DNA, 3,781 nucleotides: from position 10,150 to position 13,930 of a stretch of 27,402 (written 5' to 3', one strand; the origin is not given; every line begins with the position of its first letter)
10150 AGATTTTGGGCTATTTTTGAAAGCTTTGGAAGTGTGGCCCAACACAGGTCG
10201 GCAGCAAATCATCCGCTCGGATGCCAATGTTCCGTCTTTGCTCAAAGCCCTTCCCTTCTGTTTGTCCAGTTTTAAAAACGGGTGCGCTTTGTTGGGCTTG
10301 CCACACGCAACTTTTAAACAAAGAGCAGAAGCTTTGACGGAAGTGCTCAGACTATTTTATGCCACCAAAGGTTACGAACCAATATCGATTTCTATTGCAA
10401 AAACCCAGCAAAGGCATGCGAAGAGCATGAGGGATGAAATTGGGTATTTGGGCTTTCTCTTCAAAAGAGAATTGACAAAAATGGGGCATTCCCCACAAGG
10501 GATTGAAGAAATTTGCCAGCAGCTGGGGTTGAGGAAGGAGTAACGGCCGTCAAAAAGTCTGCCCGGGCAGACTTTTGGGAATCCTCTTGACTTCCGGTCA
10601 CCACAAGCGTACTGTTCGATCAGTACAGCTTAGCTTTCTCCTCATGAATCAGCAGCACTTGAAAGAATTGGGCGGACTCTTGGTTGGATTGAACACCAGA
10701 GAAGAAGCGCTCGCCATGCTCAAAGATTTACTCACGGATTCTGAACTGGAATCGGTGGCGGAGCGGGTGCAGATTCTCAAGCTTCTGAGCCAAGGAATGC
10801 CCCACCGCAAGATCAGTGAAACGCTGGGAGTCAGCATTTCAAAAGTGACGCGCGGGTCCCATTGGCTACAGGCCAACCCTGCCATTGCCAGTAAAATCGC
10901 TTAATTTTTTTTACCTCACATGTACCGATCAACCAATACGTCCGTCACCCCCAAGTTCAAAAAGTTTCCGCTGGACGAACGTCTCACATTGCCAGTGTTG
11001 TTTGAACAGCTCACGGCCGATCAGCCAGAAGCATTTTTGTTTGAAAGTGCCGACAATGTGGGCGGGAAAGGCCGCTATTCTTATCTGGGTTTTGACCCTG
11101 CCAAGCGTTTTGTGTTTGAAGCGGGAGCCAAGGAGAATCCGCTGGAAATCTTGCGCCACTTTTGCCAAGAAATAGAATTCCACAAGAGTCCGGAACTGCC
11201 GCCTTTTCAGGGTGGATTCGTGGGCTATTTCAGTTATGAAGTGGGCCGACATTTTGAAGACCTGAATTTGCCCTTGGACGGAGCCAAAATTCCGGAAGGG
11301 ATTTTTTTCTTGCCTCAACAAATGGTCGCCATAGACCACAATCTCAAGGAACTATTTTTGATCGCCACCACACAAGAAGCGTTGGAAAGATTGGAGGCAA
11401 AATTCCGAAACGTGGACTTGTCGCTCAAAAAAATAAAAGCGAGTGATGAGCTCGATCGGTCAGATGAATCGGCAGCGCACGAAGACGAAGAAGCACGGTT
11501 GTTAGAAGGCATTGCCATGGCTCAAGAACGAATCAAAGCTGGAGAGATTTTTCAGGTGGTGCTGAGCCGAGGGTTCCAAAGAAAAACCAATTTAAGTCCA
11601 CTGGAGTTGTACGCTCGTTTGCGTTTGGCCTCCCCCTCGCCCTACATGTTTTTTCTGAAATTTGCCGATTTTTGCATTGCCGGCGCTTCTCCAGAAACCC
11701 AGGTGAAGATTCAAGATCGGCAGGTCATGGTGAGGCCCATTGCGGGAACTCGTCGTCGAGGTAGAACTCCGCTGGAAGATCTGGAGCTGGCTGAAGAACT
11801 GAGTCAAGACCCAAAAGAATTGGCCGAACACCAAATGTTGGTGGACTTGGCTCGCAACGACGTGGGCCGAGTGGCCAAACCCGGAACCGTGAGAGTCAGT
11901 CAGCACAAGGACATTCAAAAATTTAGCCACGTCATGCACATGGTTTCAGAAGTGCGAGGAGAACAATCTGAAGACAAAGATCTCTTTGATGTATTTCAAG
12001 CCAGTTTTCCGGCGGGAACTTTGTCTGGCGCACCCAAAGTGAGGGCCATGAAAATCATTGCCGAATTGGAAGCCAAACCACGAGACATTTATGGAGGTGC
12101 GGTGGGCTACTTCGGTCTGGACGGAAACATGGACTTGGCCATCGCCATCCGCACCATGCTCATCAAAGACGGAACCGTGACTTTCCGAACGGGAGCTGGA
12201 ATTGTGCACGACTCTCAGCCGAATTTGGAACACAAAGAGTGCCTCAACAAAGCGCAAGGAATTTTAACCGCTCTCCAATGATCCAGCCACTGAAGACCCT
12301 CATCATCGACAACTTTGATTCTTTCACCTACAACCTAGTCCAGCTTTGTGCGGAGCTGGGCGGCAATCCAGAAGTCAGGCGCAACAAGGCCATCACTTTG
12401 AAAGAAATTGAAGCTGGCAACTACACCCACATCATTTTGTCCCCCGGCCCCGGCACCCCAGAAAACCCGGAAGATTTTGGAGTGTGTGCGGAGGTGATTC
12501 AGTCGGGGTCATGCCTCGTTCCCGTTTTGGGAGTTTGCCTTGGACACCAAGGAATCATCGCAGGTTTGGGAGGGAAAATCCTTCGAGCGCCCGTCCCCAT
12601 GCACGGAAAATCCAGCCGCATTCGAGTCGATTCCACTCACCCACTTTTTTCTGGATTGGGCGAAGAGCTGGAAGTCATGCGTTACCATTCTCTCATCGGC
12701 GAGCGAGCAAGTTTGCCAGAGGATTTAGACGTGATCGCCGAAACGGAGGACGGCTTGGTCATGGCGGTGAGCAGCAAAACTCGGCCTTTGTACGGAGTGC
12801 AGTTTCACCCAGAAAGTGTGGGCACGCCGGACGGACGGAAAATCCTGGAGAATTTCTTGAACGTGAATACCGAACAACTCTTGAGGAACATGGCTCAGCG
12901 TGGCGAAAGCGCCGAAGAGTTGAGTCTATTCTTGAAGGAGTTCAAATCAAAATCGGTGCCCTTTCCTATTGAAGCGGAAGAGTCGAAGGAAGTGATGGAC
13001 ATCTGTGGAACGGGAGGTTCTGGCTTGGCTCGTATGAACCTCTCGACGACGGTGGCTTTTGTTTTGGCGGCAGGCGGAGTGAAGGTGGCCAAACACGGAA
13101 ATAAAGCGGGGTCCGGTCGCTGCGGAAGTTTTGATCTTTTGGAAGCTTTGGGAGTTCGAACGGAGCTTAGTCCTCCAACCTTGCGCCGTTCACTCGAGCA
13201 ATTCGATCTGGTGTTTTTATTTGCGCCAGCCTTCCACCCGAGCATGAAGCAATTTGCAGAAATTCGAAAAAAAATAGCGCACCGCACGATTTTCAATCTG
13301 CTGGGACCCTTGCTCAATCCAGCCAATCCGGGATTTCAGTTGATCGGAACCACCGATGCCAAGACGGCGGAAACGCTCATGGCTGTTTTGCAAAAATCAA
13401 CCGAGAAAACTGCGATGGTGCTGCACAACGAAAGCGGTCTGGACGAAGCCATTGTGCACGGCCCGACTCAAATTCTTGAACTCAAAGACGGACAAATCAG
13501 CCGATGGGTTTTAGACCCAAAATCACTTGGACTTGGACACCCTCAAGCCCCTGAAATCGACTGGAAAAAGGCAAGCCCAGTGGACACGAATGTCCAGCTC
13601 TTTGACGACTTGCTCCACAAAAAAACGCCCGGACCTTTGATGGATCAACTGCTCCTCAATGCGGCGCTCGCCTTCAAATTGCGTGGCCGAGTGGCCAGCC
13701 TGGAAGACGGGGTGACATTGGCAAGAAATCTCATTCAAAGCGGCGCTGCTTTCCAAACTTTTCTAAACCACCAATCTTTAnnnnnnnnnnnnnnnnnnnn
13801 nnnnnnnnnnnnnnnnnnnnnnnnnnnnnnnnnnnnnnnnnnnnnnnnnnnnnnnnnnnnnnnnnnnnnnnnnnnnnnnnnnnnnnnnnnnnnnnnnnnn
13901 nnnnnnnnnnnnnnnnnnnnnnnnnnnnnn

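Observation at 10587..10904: Autoregulated trpR-led operon with a textbook TrpR operator over the -10 box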

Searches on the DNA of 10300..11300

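Call 71: search_rna_families(source=window, start=10300, end=11300, threshold=evalue, max_evalue=1)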
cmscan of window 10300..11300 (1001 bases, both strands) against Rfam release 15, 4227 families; matches with E-value up to 1: 0.
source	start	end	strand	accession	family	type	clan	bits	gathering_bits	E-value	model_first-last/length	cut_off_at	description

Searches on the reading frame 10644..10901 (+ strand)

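Call 4: search_protein_families(library=pfam, proteins=[window:10644-10901:+])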
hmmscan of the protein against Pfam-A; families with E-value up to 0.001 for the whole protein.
window:10644-10901:+ (86 aa): 3 families
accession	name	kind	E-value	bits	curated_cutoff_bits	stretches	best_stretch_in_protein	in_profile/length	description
PF01371.25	Trp_repressor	-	1e-17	64.4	27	1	5-78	2-76/88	Trp repressor protein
PF13384.12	HTH_23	-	2.4e-06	27.6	24.6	1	37-70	3-36/50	Homeodomain-like domain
PF13936.12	HTH_38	-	8.3e-05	22.7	27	1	37-66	6-35/44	Helix-turn-helix domain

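Call 5: search_protein_families(library=ncbifam, proteins=[window:10644-10901:+], max_evalue=0.01)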
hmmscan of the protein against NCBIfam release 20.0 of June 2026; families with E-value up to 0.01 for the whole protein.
window:10644-10901:+ (86 aa): 4 families
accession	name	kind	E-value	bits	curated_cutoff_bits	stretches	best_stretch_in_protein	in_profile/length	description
TIGR01321.1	TrpR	equivalog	6.5e-14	52.1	67.25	1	9-79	12-83/94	trp operon repressor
TIGR02531.1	yecD_yerC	hypoth_equivalog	3e-08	34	42.2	1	4-72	3-71/88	YerC/YecD family TrpR-related protein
NF011896.0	PRK15369.1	equivalog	0.003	17.2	242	1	31-68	145-181/211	two component system response regulator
NF033545.0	transpos_IS630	equivalog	0.0078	15.7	100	0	40-75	1-36/299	IS630 family transposase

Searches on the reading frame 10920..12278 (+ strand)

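Call 4: search_protein_families(library=pfam, proteins=[window:10920-12278:+])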
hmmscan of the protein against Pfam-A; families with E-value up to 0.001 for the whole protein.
window:10920-12278:+ (453 aa): 2 families
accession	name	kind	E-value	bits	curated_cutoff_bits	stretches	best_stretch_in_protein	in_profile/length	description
PF00425.24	Chorismate_bind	-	1.3e-88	297.3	27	1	196-444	7-257/257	chorismate binding enzyme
PF04715.19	Anth_synt_I_N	-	3.3e-27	95.9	23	1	23-147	4-140/140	Anthranilate synthase component I, N terminal region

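Call 5: search_protein_families(library=ncbifam, proteins=[window:10920-12278:+], max_evalue=0.01)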
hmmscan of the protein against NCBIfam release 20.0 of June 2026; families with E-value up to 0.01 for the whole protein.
window:10920-12278:+ (453 aa): 26 families (the best 25 are shown)
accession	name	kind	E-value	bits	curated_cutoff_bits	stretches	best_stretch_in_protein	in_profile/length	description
TIGR00564.1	trpE_most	equivalog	2e-143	478.7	517.7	1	21-452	3-454/455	anthranilate synthase component I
TIGR01820.1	TrpE-arch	equivalog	3.7e-131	438.5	512.05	1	27-452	4-448/449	anthranilate synthase component I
NF010086.0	PRK13571.1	equivalog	9.1e-127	423.6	693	1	26-452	39-497/510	anthranilate synthase component I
NF010079.0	PRK13564.1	equivalog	7.8e-104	348.3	471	1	72-452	121-511/521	anthranilate synthase component 1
NF006563.0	PRK09070.1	equivalog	2.8e-101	339.4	514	1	28-453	13-445/447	aminodeoxychorismate synthase component I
TIGR01824.1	PabB-clade2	equivalog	3.1e-99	332.6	408.55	1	98-447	1-354/355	aminodeoxychorismate synthase, component I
NF010087.0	PRK13572.1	equivalog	4.2e-99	332.1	580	1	32-452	18-431/435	anthranilate synthase component I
NF004610.0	PRK05940.1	equivalog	3.4e-95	319.5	568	1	13-453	10-460/467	anthranilate synthase component I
TIGR00565.1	trpE_proteo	equivalog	5.6e-90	302.6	494.65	1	100-452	129-493/498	anthranilate synthase component I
NF010089.0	PRK13574.1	equivalog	3.2e-89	299.8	527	1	16-452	4-418/421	anthranilate synthase component I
TIGR00553.1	pabB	equivalog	4.2e-85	285.8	328.4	1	101-446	2-327/329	aminodeoxychorismate synthase component I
NF010082.0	PRK13567.1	equivalog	1.4e-80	271.3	576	1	72-449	70-464/468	anthranilate synthase component I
NF010081.0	PRK13566.1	equivalog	5e-71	239.9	645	1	93-453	157-508/729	anthranilate synthase component I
NF005698.0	PRK07508.1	equivalog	1.7e-70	237.5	452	1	191-446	116-373/383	aminodeoxychorismate synthase component I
NF005009.0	PRK06404.1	equivalog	1.1e-68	232.1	422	1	183-448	98-350/351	anthranilate synthase component I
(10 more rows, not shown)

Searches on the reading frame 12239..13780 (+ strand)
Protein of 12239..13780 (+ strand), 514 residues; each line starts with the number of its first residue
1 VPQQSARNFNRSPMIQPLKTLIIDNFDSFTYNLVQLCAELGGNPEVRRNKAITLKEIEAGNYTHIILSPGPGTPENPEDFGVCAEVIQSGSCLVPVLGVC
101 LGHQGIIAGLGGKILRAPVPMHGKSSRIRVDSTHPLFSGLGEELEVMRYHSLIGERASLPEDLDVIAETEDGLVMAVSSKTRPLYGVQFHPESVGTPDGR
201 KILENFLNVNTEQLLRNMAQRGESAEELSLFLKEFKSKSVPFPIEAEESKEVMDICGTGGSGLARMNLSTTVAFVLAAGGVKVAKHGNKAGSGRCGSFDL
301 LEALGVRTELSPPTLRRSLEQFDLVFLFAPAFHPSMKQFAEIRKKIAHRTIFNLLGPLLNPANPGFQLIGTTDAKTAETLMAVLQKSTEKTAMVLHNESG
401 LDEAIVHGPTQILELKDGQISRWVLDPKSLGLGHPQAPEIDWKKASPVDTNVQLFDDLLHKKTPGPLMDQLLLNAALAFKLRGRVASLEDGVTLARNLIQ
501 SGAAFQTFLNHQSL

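Call 4: search_protein_families(library=pfam, proteins=[window:12239-13780:+])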
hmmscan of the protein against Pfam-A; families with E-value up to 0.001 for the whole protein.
window:12239-13780:+ (514 aa): 3 families
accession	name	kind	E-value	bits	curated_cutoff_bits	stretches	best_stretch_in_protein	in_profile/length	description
PF00591.27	Glycos_transf_3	-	1.3e-71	241.7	27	1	250-504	2-252/253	Glycosyl transferase family, a/b domain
PF00117.34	GATase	-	2.3e-48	164.9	22.8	1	21-207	1-187/190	Glutamine amidotransferase class-I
PF07722.19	Peptidase_C26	-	4.9e-11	43.2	20.5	1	94-192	106-219/219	Peptidase C26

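Call 5: search_protein_families(library=ncbifam, proteins=[window:12239-13780:+], max_evalue=0.01)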
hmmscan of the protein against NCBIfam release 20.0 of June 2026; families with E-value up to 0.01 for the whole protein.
window:12239-13780:+ (514 aa): 32 families (the best 25 are shown)
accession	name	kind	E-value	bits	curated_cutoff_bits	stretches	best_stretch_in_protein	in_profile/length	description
NF011201.0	PRK14607.1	equivalog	1.1e-145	486.4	670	2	214-508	233-521/534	bifunctional anthranilate synthase component II/anthranilate phosphoribosyltransferase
TIGR01245.1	trpD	equivalog_domain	1.6e-88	297.2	199.05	1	207-508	28-324/330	anthranilate phosphoribosyltransferase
NF007073.0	PRK09522.1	equivalog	6.4e-81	272.9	738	2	215-506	239-522/531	bifunctional anthranilate synthase glutamate amidotransferase component TrpG/anthranilate phosphoribosyltransferase TrpD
NF005799.0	PRK07649.1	equivalog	6e-53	179.3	327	1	21-210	3-188/195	aminodeoxychorismate/anthranilate synthase component II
NF005849.0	PRK07765.1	equivalog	7e-52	175.8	308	1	19-214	2-196/219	aminodeoxychorismate/anthranilate synthase component II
NF005946.0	PRK08007.1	equivalog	2.6e-50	170.5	332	1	21-208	3-186/187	aminodeoxychorismate synthase component 2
NF006462.0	PRK08857.1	equivalog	1e-49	168.8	345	1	21-208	3-191/193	aminodeoxychorismate/anthranilate synthase component II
NF041322.1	Anth_synII_Halo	equivalog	1.6e-49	168.2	320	1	22-208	1-188/190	anthranilate synthase component II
TIGR00566.1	trpG_papA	subfamily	9.9e-48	162.5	121.05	1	21-208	3-191/192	glutamine amidotransferase of anthranilate synthase or aminodeoxychorismate synthase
NF005271.0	PRK06774.1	equivalog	3.6e-47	160.2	340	1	21-208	3-190/191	aminodeoxychorismate synthase component II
NF010081.0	PRK13566.1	equivalog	4.4e-47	160.7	645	1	16-212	527-722/729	anthranilate synthase component I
TIGR01815.1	TrpE-clade3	equivalog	6.5e-42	143.4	739.15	1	18-209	517-704/717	anthranilate synthase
NF005367.0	PRK06895.1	equivalog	3.3e-40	138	265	1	19-209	3-188/190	anthranilate synthase component II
TIGR01823.1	PabB-fungal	equivalog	2.8e-36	125.1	442.55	1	18-213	6-207/742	aminodeoxychorismate synthase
NF004169.0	PRK05637.1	equivalog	1.3e-29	103.3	332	1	21-207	6-203/210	anthranilate synthase component II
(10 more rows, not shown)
